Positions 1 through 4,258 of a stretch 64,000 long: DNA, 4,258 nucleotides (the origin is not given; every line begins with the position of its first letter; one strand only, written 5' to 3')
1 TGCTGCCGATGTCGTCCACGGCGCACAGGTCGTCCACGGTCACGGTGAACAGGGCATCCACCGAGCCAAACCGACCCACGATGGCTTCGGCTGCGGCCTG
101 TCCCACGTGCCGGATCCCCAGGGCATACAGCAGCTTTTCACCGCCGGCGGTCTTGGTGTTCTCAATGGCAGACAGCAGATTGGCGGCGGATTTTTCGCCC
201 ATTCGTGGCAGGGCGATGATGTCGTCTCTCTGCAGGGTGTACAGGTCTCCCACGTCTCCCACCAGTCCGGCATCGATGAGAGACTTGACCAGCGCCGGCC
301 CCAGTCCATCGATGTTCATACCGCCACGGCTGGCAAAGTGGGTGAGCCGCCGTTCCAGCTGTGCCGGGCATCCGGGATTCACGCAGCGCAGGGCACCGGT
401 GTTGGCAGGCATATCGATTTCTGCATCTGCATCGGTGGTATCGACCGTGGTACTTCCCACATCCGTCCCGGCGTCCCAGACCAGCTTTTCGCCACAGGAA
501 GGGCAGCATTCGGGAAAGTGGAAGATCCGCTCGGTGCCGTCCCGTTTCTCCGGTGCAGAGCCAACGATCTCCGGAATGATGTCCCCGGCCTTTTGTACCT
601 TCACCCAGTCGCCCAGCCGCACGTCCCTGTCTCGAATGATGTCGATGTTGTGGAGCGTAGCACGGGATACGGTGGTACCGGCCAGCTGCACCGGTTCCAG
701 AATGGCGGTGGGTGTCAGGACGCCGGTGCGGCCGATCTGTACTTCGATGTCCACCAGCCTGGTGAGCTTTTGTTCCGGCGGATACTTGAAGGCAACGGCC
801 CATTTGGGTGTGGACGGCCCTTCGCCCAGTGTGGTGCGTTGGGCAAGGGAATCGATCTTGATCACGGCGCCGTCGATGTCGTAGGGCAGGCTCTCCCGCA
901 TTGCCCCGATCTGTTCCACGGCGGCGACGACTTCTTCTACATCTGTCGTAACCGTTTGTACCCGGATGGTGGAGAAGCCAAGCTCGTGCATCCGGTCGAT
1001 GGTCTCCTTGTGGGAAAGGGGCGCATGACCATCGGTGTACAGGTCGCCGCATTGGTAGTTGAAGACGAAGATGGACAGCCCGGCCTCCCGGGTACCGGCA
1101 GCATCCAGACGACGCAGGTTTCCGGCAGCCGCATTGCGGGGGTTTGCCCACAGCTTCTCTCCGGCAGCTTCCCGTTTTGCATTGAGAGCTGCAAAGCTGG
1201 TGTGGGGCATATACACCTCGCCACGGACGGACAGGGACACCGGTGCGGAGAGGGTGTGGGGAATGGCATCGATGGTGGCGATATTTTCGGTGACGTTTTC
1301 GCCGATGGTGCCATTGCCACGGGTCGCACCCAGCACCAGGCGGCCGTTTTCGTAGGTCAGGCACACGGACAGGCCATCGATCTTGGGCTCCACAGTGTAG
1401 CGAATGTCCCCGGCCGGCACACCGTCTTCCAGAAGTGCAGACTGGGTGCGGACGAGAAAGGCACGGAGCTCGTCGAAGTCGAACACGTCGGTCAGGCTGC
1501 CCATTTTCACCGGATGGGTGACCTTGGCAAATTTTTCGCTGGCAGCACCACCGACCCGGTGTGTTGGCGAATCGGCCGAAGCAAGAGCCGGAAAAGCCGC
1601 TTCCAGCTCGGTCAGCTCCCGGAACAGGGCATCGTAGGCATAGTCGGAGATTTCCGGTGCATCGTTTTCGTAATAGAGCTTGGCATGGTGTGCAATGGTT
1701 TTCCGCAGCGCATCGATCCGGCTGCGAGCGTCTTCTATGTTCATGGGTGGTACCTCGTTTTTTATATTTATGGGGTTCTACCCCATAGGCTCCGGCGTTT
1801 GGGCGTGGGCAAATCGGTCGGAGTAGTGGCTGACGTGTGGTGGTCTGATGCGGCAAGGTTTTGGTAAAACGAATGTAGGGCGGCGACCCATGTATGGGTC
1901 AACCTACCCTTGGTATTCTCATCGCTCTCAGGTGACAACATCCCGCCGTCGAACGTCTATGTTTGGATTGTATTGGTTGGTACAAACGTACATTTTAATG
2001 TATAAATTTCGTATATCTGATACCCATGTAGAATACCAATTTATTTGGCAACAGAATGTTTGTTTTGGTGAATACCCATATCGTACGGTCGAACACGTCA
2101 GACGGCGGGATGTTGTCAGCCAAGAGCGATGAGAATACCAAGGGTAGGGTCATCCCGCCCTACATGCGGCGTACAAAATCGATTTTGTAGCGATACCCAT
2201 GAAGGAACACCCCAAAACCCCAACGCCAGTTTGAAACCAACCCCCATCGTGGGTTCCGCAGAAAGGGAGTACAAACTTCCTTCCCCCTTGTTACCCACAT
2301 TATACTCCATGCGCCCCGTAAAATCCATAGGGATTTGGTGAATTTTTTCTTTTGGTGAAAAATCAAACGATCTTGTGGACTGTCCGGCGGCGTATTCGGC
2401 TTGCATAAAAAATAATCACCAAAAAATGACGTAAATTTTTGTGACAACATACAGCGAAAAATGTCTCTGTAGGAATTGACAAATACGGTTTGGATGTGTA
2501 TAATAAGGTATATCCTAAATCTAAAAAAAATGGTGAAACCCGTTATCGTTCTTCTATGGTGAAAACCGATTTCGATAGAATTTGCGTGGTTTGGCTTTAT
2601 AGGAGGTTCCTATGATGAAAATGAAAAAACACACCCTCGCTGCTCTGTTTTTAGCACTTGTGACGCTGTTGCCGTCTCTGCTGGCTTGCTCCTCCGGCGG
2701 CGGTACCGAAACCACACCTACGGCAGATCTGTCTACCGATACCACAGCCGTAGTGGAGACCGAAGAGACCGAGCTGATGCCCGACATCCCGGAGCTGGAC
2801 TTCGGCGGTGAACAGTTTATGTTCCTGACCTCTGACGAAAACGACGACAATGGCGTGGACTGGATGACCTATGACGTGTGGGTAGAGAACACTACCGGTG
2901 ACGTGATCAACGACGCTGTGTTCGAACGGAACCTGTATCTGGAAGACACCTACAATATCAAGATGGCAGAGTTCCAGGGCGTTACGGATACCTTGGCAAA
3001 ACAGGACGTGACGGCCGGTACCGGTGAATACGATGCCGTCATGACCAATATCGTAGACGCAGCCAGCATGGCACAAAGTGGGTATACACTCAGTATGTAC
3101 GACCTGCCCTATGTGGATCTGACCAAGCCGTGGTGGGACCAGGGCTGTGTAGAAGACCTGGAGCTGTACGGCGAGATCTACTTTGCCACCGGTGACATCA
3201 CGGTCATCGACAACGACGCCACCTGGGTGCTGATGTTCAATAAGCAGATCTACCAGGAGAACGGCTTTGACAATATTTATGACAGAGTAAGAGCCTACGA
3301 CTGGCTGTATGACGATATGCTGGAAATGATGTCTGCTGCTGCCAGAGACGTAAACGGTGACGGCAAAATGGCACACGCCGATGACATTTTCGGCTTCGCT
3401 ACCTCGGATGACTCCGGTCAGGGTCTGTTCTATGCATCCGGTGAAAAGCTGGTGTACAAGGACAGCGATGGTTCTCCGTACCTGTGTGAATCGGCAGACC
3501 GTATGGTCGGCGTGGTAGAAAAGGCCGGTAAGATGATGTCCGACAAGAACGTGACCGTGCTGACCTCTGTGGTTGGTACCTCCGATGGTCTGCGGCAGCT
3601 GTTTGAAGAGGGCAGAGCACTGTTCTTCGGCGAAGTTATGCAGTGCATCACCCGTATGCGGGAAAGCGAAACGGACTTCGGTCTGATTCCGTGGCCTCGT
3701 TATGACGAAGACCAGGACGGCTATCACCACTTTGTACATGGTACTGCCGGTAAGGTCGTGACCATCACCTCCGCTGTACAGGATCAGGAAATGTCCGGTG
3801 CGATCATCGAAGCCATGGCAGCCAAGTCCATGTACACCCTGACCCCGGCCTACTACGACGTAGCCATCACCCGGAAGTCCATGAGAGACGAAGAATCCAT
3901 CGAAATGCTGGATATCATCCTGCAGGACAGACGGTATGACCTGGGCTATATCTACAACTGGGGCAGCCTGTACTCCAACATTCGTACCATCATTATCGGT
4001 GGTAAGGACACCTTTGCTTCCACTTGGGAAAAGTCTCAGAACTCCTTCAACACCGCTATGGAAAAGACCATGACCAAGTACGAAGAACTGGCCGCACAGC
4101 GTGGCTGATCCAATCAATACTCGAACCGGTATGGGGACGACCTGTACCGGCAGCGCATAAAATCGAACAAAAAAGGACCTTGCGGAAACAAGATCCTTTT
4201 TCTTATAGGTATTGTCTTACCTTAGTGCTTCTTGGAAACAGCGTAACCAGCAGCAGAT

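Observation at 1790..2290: Modular GTAG-REP/REPIN-like repeat family with a 48-nt core at five positions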

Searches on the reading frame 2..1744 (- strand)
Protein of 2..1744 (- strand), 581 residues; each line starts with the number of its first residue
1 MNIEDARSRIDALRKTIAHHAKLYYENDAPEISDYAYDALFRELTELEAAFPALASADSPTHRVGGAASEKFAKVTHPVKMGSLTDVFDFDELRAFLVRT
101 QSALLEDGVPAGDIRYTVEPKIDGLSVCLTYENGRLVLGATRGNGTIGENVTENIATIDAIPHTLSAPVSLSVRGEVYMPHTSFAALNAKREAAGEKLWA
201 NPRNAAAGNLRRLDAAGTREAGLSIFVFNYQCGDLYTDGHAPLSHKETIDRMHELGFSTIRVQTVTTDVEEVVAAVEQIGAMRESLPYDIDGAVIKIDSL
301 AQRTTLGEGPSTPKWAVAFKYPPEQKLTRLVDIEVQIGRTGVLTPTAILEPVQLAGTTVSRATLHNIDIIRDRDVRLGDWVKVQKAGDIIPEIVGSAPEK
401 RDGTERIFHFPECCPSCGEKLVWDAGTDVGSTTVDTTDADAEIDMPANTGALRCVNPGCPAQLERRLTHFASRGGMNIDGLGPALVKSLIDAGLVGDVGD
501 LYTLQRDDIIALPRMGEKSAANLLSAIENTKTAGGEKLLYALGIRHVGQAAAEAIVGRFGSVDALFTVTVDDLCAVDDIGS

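Call 18: search_protein_families(library=pfam, proteins=[window:2-1744:-])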
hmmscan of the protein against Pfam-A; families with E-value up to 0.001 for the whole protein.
window:2-1744:- (581 aa): 6 families
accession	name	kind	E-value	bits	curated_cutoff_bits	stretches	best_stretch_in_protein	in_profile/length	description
PF01653.23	DNA_ligase_aden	-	3.3e-75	253.3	27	1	70-324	2-253/253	NAD-dependent DNA ligase adenylation domain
PF03120.22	DNA_ligase_OB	-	2.3e-33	114.4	32.9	1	328-404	2-78/79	NAD-dependent DNA ligase OB-fold domain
PF12826.13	HHH_2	-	4.3e-14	52.9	27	1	537-580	1-44/64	Helix-hairpin-helix motif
PF14520.12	HHH_5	-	6.1e-14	52.7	27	1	477-527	6-55/57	Helix-hairpin-helix domain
PF22745.1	Nlig-Ia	-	2.3e-09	38.2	27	1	8-55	4-51/92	DNA ligase-like, N-terminal NAD+-binding domain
PF03119.21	DNA_ligase_ZBD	-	0.00044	20.5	25.8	0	450-461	16-27/27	NAD-dependent DNA ligase C4 zinc finger domain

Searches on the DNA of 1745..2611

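Call 26: search_rna_families(source=window, start=1745, end=2611, threshold=evalue, max_evalue=5)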
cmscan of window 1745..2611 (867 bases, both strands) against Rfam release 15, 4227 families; matches with E-value up to 5: 1.
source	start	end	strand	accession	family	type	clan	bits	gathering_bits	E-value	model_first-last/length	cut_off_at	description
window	1908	2143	-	RF04209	MIR7533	Gene; miRNA;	-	59.4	230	4.4e-11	1-249/249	no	MIR7533 microRNA precursor family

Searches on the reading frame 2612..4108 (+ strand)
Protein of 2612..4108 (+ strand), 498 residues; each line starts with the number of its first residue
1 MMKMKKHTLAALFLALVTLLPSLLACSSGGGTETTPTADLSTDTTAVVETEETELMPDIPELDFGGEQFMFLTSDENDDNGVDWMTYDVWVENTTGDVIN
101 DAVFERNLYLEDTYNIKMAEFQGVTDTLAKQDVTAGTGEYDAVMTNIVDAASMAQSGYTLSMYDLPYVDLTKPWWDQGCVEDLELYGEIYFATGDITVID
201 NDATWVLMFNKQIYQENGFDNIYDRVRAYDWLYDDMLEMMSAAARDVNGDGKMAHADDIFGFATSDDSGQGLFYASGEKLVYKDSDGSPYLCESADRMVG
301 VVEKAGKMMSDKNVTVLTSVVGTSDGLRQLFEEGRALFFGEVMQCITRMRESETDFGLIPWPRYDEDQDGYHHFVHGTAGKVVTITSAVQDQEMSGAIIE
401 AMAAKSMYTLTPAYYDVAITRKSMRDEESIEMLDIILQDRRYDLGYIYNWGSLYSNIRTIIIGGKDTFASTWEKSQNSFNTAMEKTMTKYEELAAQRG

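Call 18: search_protein_families(library=pfam, proteins=[window:2612-4108:+])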
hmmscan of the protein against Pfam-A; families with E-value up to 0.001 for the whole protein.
window:2612-4108:+ (498 aa): 0 families

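Call 29: find_encoding_contigs(protein=window:2612-4108:+, flank=10000, max_places=10)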
Protein window:2612-4108:+ (498 aa): 8 contigs read that carry it; 8 places shown.
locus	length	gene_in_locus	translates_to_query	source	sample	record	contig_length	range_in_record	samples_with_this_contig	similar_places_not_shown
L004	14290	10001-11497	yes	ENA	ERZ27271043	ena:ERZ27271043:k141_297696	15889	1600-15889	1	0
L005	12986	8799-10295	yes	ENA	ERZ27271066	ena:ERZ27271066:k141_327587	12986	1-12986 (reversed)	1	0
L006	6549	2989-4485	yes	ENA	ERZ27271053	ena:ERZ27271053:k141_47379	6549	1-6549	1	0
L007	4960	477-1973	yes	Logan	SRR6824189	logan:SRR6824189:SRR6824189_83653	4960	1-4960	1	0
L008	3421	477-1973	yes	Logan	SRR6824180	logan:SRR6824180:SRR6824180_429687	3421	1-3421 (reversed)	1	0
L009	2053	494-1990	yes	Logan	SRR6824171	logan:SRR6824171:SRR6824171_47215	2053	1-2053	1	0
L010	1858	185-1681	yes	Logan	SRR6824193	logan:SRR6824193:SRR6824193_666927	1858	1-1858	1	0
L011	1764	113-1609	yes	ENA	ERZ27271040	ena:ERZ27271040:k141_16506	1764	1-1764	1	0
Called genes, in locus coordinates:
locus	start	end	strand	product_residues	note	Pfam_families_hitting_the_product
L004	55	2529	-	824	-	PF12849:PBP_like_2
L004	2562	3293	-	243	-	PF04973:NMN_transporter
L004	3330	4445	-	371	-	PF13439:Glyco_transf_4, PF13477:Glyco_trans_4_2 (weak), PF13579:Glyco_trans_4_4, PF00534:Glycos_transf_1, PF13692:Glyco_trans_1_4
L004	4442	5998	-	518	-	PF03023:MurJ, PF01554:MatE (weak)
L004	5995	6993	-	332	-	PF02129:Peptidase_S15 (weak), PF12146:Hydrolase_4, PF00326:Peptidase_S9 (faint), PF00561:Abhydrolase_1, PF12146:Hydrolase_4 (weak)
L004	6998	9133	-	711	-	PF22745:Nlig-Ia, PF01653:DNA_ligase_aden, PF03120:OB_DNA_ligase, PF14520:HHH_5 (weak), PF12826:HHH_2, PF14520:HHH_5 (weak), PF00533:BRCT, PF12738:PTCB-BRCT (weak), +1 more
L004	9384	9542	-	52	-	-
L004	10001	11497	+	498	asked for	-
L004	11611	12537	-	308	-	-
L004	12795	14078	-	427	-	PF01120:Alpha_L_fucos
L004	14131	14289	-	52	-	?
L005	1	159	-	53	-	?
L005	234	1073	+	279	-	-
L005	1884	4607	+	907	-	PF07228:SpoIIE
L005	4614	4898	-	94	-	PF13711:DUF4160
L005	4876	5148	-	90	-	-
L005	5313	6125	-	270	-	PF13331:DUF4093 (weak)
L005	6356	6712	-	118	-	PF05635:23S_rRNA_IVP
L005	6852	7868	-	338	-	PF06144:DNA_pol3_delta (weak), PF21694:DNA_pol3_delta_C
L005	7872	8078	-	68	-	PF05979:DUF896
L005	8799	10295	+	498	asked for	-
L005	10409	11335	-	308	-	-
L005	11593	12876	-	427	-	PF01120:Alpha_L_fucos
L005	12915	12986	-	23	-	?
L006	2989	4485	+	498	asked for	-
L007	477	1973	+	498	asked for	-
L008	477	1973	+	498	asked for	-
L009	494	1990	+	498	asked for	-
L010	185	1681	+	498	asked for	-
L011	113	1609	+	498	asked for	-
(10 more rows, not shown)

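Call 33: find_homologous_proteins(query=L004:6998-9133:-, max_evalue=1e-100)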
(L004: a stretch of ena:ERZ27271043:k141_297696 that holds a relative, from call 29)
Query L004:6998-9133:- (711 aa): 8000 proteins with E <= 1e-100 among 8000 candidates; the best 120 are listed.
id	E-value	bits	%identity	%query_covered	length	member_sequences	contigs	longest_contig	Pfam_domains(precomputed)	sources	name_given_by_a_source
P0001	0.0e+0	1469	93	100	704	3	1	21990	PF12826.14,PF03120.23,PF14520.13,PF01653.24,PF00533.34,PF22745.3,PF12738.14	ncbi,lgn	-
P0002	0.0e+0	1468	93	100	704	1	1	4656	PF12826.14,PF03120.23,PF14520.13,PF01653.24,PF00533.34,PF22745.3,PF12738.14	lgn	-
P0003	0.0e+0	1466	93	100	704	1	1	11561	PF12826.14,PF03120.23,PF14520.13,PF01653.24,PF00533.34,PF22745.3,PF12738.14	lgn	-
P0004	0.0e+0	1464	93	100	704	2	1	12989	PF12826.14,PF03120.23,PF14520.13,PF01653.24,PF00533.34,PF22745.3,PF12738.14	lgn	-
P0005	0.0e+0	1464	93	100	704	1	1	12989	PF12826.14,PF03120.23,PF14520.13,PF01653.24,PF00533.34,PF22745.3,PF12738.14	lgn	-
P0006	0.0e+0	1463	93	100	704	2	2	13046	PF12826.14,PF03120.23,PF14520.13,PF01653.24,PF00533.34,PF22745.3,PF12738.14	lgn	-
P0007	0.0e+0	1370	87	100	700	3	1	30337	PF12826.14,PF03120.23,PF14520.13,PF01653.24,PF00533.34,PF22745.3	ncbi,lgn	-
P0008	0.0e+0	1345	86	100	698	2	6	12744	PF12826.14,PF03120.23,PF14520.13,PF01653.24,PF00533.34,PF00633.30,PF22745.3,PF12738.14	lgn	-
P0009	0.0e+0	1338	86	100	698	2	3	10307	PF12826.14,PF03120.23,PF14520.13,PF01653.24,PF00533.34,PF22745.3,PF12738.14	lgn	-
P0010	0.0e+0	1328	85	100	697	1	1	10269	PF12826.14,PF03120.23,PF14520.13,PF01653.24,PF00533.34,PF22745.3,PF12738.14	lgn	-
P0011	0.0e+0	1213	78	100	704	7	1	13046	PF12826.14,PF03120.23,PF14520.13,PF01653.24,PF00533.34,PF22745.3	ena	-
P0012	0.0e+0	1212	78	100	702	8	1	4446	PF12826.14,PF03120.23,PF14520.13,PF01653.24,PF00533.34,PF22745.3,PF12738.14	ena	-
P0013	0.0e+0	1209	78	100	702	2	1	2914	PF12826.14,PF03120.23,PF14520.13,PF01653.24,PF00533.34,PF22745.3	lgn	-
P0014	0.0e+0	1198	76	100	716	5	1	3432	PF12826.14,PF03120.23,PF14520.13,PF01653.24,PF00533.34,PF22745.3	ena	-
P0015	0.0e+0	1197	77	100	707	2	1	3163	PF12826.14,PF03120.23,PF14520.13,PF01653.24,PF00533.34,PF22745.3,PF12738.14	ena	-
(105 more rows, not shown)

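Call 34: find_encoding_contigs(protein=P0001, flank=10000, max_places=3)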
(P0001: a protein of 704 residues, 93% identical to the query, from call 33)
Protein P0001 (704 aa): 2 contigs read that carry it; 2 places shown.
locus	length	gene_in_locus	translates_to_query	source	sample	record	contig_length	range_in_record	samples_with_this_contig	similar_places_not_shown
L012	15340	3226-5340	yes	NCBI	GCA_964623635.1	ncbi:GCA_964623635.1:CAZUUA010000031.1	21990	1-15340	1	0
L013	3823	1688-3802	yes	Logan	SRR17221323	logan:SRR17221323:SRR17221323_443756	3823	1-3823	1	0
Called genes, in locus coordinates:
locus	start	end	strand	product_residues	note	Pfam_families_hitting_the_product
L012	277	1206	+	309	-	-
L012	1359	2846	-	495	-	-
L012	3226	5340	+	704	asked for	PF22745:Nlig-Ia, PF01653:DNA_ligase_aden, PF03120:OB_DNA_ligase, PF14520:HHH_5 (weak), PF12826:HHH_2, PF14520:HHH_5 (weak), PF00533:BRCT, PF12738:PTCB-BRCT (weak)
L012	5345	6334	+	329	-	PF02129:Peptidase_S15 (weak), PF12146:Hydrolase_4, PF00561:Abhydrolase_1, PF12146:Hydrolase_4 (weak)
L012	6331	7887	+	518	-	PF03023:MurJ, PF01554:MatE (weak)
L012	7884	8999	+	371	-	PF13439:Glyco_transf_4, PF13477:Glyco_trans_4_2 (weak), PF13579:Glyco_trans_4_4, PF00534:Glycos_transf_1, PF13692:Glyco_trans_1_4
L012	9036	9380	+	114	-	-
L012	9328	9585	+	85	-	-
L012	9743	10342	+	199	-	-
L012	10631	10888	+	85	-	-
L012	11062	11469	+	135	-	PF01475:FUR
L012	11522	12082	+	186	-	PF21349:RUBY_RBDX, PF23458:DUF7130 (weak), PF00210:Ferritin (faint), PF02915:Rubrerythrin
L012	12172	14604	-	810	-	PF01074:Glyco_hydro_38N, PF09261:Alpha-mann_mid, PF07748:Glyco_hydro_38C, PF17677:Glyco_hydro38C2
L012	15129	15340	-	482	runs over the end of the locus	-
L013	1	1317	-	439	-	?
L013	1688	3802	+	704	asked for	PF22745:Nlig-Ia, PF01653:DNA_ligase_aden, PF03120:OB_DNA_ligase, PF14520:HHH_5 (weak), PF12826:HHH_2, PF14520:HHH_5 (weak), PF00533:BRCT, PF12738:PTCB-BRCT (weak)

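Call 35: find_encoding_contigs(protein=P0007, flank=10000, max_places=3)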
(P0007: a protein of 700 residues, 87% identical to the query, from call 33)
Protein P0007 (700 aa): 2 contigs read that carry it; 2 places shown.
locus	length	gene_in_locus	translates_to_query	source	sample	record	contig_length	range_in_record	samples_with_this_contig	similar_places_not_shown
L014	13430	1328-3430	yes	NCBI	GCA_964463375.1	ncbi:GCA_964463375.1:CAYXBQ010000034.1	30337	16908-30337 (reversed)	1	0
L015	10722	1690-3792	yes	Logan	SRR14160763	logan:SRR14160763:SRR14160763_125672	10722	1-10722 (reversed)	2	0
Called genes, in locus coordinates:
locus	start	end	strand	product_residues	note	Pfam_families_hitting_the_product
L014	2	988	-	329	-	?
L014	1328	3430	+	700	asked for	PF22745:Nlig-Ia, PF01653:DNA_ligase_aden, PF03120:OB_DNA_ligase, PF14520:HHH_5, PF12826:HHH_2, PF00533:BRCT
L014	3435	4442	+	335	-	PF12146:Hydrolase_4, PF00561:Abhydrolase_1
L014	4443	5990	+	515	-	PF03023:MurJ, PF01554:MatE (weak)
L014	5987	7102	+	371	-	PF13439:Glyco_transf_4, PF13477:Glyco_trans_4_2 (weak), PF13579:Glyco_trans_4_4, PF00534:Glycos_transf_1, PF13692:Glyco_trans_1_4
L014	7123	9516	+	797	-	PF12849:PBP_like_2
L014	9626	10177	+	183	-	PF02559:CarD_TRCF_RID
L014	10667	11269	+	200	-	-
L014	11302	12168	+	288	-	-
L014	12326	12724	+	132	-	PF01475:FUR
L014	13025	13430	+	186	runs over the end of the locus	PF21349:RUBY_RBDX, PF23458:DUF7130 (weak), PF00210:Ferritin (faint), PF02915:Rubrerythrin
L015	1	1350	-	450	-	?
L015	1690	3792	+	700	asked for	PF22745:Nlig-Ia, PF01653:DNA_ligase_aden, PF03120:OB_DNA_ligase, PF14520:HHH_5, PF12826:HHH_2, PF00533:BRCT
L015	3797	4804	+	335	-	PF12146:Hydrolase_4, PF00561:Abhydrolase_1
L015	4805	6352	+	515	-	PF03023:MurJ, PF01554:MatE (weak)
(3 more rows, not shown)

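Call 75: find_encoding_contigs(protein=L005:7872-8078:-, flank=6000, max_places=8)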
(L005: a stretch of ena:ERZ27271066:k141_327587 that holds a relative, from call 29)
Protein L005:7872-8078:- (68 aa): 13 contigs read that carry it; 8 places shown.
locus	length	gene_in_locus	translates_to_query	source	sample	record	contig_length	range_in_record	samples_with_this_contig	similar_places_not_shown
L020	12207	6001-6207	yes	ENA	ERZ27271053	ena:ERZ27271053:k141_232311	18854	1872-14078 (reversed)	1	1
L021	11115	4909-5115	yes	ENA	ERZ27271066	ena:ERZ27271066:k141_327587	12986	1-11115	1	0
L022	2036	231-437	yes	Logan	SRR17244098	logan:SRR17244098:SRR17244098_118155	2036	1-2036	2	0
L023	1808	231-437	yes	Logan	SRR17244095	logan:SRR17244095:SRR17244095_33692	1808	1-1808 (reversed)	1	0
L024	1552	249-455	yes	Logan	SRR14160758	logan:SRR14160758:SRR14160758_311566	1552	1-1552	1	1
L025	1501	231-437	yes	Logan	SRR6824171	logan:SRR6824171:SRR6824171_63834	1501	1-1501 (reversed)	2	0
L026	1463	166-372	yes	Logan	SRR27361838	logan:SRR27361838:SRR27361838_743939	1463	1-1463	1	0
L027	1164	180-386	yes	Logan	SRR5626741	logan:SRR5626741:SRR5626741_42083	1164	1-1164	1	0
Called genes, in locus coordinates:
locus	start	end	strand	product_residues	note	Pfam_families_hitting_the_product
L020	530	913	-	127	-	-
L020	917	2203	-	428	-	PF10509:GalKase_gal_bdg, PF00288:GHMP_kinases_N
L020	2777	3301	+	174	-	PF02482:Ribosomal_S30AE, PF16321:Ribosom_S30AE_C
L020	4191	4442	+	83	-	-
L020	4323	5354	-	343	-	PF01594:AI-2E_transport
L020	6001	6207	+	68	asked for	PF05979:DUF896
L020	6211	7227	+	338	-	PF06144:DNA_pol3_delta (weak), PF21694:DNA_pol3_delta_C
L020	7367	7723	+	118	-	PF05635:23S_rRNA_IVP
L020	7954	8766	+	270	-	PF13331:DUF4093 (weak)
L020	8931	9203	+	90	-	-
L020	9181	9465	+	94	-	PF13711:DUF4160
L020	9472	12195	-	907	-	PF07228:SpoIIE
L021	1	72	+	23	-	?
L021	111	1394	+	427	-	PF01120:Alpha_L_fucos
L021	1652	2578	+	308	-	-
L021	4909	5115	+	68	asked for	PF05979:DUF896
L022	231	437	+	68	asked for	PF05979:DUF896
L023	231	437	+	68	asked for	PF05979:DUF896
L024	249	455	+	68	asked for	PF05979:DUF896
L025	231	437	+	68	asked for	PF05979:DUF896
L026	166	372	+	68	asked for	PF05979:DUF896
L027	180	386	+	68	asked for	PF05979:DUF896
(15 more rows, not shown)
